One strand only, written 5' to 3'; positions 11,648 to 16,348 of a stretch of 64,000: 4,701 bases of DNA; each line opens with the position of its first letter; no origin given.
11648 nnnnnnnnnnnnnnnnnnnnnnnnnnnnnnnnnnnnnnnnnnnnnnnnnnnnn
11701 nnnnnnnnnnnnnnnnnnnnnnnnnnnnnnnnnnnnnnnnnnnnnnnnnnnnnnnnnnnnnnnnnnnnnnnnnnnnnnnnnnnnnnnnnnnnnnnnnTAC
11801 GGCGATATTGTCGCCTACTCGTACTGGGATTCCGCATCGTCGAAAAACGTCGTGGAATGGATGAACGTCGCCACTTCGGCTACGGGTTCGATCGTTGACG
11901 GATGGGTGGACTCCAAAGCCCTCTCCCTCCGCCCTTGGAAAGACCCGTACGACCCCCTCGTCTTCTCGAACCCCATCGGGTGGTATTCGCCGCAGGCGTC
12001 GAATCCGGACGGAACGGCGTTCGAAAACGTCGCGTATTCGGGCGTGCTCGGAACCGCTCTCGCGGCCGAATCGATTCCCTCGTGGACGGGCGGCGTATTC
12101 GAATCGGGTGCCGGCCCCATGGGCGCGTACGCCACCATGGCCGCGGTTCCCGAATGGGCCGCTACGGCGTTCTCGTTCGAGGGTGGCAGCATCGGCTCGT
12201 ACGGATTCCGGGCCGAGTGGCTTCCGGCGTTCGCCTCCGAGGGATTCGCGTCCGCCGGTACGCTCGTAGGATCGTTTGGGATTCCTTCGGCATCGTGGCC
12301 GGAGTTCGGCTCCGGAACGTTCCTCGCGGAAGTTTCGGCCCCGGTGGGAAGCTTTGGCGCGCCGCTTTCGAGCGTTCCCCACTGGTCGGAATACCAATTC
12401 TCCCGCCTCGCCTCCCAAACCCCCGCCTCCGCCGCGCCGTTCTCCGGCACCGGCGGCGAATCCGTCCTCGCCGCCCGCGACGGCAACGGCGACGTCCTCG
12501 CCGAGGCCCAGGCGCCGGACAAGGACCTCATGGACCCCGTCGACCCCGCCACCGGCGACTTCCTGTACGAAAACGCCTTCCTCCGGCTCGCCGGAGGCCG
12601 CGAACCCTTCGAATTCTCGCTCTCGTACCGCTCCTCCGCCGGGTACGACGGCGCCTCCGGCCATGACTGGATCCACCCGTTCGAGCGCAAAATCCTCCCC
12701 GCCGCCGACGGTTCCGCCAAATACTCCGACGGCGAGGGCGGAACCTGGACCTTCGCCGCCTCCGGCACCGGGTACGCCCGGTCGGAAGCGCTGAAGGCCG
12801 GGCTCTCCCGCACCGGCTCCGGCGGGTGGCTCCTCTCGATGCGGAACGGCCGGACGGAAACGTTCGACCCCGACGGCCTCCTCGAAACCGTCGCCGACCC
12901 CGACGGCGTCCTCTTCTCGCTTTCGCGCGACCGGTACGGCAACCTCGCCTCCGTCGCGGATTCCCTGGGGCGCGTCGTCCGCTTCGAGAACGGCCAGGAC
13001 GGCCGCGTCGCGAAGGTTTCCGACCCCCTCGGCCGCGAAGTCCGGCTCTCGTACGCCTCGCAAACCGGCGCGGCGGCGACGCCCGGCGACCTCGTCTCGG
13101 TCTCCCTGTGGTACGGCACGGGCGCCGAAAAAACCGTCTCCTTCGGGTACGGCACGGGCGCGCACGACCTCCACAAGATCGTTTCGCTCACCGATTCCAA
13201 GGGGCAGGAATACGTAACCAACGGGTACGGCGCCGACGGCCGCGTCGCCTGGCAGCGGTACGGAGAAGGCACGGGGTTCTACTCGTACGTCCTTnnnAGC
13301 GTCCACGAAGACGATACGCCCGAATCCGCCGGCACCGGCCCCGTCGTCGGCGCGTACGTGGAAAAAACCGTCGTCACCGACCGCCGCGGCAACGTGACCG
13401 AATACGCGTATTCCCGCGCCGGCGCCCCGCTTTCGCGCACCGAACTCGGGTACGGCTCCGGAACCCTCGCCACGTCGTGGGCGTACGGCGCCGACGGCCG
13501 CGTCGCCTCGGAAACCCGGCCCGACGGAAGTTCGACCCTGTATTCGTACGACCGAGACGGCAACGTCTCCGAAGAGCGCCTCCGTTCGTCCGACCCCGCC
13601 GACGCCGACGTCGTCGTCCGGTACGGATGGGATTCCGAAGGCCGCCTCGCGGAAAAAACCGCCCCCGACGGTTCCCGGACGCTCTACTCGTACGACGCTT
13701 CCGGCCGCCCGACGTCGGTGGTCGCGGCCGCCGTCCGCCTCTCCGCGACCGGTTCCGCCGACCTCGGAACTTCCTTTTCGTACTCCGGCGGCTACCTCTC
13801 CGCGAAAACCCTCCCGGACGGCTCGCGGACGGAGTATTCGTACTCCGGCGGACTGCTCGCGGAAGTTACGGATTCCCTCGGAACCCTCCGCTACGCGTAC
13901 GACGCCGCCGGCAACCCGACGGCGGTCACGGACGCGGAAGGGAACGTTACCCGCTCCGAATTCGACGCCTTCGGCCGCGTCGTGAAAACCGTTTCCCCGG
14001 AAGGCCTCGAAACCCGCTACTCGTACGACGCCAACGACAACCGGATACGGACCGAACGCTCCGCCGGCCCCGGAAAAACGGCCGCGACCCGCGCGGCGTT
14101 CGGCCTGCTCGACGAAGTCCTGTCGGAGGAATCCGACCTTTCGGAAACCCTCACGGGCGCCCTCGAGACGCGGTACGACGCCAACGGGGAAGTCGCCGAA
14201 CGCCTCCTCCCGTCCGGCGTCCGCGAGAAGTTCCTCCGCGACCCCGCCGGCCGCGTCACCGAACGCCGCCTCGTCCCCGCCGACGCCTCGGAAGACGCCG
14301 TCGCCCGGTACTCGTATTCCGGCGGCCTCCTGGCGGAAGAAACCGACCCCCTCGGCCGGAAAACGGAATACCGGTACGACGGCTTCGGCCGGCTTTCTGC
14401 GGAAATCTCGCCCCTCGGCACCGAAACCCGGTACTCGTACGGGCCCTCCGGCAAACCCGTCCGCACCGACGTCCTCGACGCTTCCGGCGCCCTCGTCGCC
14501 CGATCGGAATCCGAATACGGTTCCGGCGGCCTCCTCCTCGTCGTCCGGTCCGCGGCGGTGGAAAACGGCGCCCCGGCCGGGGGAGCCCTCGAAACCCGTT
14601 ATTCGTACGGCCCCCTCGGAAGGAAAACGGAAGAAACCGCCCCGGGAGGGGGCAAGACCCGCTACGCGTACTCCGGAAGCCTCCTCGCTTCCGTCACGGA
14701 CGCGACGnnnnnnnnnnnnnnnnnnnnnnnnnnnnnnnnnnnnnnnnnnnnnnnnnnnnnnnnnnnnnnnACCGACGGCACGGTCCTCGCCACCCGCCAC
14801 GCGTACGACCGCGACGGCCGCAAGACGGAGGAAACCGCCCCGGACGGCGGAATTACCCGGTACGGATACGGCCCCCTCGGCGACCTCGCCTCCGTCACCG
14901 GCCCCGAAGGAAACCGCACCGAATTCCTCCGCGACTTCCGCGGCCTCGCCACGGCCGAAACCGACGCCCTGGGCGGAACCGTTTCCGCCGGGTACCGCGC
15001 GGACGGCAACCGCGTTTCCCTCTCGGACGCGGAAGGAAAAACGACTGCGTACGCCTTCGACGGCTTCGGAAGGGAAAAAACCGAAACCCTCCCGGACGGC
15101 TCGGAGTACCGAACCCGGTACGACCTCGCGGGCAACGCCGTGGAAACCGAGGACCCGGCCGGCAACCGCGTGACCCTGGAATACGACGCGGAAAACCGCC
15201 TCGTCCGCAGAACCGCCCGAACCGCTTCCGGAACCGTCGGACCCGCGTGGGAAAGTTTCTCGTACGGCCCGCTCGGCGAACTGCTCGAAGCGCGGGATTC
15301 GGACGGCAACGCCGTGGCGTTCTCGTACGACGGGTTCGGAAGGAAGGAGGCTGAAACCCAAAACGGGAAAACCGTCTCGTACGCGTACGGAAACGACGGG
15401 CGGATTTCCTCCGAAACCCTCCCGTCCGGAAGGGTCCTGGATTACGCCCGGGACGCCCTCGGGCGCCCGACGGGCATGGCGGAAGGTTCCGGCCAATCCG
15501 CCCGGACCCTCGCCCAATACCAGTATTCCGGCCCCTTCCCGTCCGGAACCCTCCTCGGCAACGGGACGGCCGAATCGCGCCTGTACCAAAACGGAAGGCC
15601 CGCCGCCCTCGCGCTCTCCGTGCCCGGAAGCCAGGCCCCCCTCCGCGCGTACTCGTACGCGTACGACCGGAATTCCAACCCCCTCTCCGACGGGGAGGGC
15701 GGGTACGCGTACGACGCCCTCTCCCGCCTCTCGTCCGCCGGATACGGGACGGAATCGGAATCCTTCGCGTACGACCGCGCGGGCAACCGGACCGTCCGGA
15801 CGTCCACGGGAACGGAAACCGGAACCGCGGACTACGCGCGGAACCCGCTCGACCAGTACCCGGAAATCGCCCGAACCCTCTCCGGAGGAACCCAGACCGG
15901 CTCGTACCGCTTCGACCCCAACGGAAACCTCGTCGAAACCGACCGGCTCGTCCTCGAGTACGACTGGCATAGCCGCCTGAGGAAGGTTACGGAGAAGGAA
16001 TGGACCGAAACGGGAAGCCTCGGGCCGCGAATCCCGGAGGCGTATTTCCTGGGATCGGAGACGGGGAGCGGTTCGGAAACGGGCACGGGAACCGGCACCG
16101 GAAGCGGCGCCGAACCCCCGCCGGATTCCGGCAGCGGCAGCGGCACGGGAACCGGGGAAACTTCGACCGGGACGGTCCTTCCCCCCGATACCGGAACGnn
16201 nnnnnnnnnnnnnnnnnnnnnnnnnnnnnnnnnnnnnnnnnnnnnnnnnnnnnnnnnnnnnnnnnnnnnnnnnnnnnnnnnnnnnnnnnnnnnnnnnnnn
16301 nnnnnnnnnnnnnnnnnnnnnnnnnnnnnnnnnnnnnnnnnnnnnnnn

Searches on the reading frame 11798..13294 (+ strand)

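Call 96: search_protein_families(library=pfam, proteins=[window:11798-13294:+], max_evalue=0.001)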
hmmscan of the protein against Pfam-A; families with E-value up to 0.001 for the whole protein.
window:11798-13294:+ (499 aa): 2 families
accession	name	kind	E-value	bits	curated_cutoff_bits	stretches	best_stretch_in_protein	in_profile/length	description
PF20148.4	DUF6531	-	2.8e-14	53.6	24.1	1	246-319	2-74/74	Domain of unknown function (DUF6531)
PF05593.20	RHS_repeat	-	1.1e-05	26.1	22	0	356-392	1-37/38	RHS Repeat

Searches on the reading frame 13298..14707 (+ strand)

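Call 96: search_protein_families(library=pfam, proteins=[window:13298-14707:+], max_evalue=0.001)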
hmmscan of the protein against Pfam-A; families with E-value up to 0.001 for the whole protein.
window:13298-14707:+ (470 aa): 1 family
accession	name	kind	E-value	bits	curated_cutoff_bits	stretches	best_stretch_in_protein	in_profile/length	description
PF05593.20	RHS_repeat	-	5.3e-58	192.9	22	5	111-144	1-34/38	RHS Repeat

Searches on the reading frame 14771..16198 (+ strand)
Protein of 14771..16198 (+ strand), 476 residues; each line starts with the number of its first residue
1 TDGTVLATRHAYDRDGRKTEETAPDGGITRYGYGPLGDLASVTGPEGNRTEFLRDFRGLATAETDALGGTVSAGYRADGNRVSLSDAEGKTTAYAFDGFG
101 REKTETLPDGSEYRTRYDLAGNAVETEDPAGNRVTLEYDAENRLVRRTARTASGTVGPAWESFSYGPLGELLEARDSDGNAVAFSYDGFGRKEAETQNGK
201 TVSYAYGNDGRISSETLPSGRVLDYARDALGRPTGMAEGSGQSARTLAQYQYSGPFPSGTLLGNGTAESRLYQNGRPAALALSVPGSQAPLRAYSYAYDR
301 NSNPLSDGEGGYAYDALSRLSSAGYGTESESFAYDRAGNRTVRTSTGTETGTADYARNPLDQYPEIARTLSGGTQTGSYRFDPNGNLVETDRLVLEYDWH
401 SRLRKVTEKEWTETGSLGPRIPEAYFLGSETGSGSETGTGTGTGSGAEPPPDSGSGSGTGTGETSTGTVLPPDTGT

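Call 96: search_protein_families(library=pfam, proteins=[window:14771-16198:+], max_evalue=0.001)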
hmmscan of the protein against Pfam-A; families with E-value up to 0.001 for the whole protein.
window:14771-16198:+ (476 aa): 1 family
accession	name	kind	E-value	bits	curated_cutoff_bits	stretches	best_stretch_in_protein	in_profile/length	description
PF05593.20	RHS_repeat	-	3e-36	123.5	22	4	117-149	1-33/38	RHS Repeat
